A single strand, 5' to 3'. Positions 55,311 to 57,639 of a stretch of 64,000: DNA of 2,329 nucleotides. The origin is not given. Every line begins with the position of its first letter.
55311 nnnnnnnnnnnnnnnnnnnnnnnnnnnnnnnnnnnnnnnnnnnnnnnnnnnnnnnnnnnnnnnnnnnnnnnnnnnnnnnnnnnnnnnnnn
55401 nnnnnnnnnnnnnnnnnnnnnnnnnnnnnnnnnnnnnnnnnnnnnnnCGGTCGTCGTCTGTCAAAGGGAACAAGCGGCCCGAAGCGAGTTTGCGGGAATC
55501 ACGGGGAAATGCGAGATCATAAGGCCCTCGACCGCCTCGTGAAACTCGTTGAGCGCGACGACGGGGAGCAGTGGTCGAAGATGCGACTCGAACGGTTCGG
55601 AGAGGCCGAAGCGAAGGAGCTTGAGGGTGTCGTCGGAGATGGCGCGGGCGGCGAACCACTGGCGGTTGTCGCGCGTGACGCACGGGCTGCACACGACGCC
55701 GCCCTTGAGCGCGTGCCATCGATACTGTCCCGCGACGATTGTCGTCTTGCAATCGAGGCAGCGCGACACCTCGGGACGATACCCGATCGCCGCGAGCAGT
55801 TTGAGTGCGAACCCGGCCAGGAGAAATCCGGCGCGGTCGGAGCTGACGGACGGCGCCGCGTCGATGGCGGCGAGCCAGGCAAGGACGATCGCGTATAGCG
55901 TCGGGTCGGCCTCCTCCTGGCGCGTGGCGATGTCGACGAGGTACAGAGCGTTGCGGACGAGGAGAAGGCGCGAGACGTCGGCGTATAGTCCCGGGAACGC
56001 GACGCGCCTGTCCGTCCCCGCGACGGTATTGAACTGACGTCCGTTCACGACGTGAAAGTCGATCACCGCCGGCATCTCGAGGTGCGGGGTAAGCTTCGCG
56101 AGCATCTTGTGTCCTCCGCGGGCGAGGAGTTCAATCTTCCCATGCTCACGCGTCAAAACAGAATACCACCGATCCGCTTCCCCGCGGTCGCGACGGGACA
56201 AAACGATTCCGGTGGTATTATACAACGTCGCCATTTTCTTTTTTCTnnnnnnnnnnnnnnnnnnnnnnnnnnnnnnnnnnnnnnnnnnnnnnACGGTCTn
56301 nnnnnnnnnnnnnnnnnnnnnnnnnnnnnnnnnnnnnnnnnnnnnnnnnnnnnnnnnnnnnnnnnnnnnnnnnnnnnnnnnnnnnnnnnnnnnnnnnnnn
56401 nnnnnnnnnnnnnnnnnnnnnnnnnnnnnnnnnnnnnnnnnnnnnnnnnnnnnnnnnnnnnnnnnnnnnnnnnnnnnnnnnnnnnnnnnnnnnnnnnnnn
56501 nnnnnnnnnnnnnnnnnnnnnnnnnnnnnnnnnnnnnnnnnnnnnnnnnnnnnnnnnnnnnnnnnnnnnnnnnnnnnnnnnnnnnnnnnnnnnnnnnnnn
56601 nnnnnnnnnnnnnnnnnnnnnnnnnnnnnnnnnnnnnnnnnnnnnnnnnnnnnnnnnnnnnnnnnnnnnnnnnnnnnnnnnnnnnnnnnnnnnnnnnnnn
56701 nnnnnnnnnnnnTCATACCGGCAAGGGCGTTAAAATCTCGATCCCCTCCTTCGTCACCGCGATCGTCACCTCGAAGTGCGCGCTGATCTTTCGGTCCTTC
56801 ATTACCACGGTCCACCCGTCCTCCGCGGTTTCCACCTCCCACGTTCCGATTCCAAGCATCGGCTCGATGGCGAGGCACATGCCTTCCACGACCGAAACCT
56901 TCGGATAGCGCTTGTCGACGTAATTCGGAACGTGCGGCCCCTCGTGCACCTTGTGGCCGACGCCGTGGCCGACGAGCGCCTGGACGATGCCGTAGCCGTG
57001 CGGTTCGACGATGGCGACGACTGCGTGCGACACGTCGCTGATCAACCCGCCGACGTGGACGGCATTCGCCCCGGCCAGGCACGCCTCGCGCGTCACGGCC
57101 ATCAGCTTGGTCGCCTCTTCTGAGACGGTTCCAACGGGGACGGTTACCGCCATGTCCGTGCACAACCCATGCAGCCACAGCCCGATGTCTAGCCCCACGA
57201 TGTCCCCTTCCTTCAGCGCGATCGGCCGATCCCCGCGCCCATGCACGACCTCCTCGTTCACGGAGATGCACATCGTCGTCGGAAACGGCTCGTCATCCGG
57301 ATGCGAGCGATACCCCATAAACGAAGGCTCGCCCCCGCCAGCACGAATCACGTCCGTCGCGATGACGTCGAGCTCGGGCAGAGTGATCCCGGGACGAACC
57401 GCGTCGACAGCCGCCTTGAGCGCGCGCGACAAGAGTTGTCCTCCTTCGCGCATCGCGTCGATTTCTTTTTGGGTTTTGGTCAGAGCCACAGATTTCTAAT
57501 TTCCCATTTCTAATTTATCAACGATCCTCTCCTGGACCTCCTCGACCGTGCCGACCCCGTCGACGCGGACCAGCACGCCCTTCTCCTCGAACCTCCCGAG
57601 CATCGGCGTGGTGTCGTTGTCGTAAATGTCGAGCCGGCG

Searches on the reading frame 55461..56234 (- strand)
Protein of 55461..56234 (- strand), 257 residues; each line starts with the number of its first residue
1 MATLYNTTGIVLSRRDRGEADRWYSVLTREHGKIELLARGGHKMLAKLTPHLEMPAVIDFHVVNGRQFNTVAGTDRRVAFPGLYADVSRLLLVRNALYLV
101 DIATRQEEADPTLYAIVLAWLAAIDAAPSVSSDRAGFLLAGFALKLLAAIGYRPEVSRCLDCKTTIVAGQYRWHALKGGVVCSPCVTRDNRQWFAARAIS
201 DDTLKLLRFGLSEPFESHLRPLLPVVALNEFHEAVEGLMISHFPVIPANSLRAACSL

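Call 45: search_protein_families(library=pfam, proteins=[window:55461-56234:-], max_evalue=0.0001)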
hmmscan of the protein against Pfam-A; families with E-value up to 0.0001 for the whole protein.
window:55461-56234:- (257 aa): 2 families
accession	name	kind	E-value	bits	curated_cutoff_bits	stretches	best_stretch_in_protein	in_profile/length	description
PF02565.21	RecO_C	-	2.6e-15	57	22.1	1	86-216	3-122/157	Recombination protein O C terminal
PF11967.14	RecO_N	-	7.5e-14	52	27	1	1-71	1-71/80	Recombination protein O N terminal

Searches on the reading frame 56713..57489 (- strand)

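Call 45: search_protein_families(library=pfam, proteins=[window:56713-57489:-], max_evalue=0.0001)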
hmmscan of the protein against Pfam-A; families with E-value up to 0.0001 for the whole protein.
window:56713-57489:- (258 aa): 1 family
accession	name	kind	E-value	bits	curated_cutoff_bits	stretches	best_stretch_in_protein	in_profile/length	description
PF00557.29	Peptidase_M24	-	1.4e-41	143.1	23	1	12-247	2-208/208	Metallopeptidase family M24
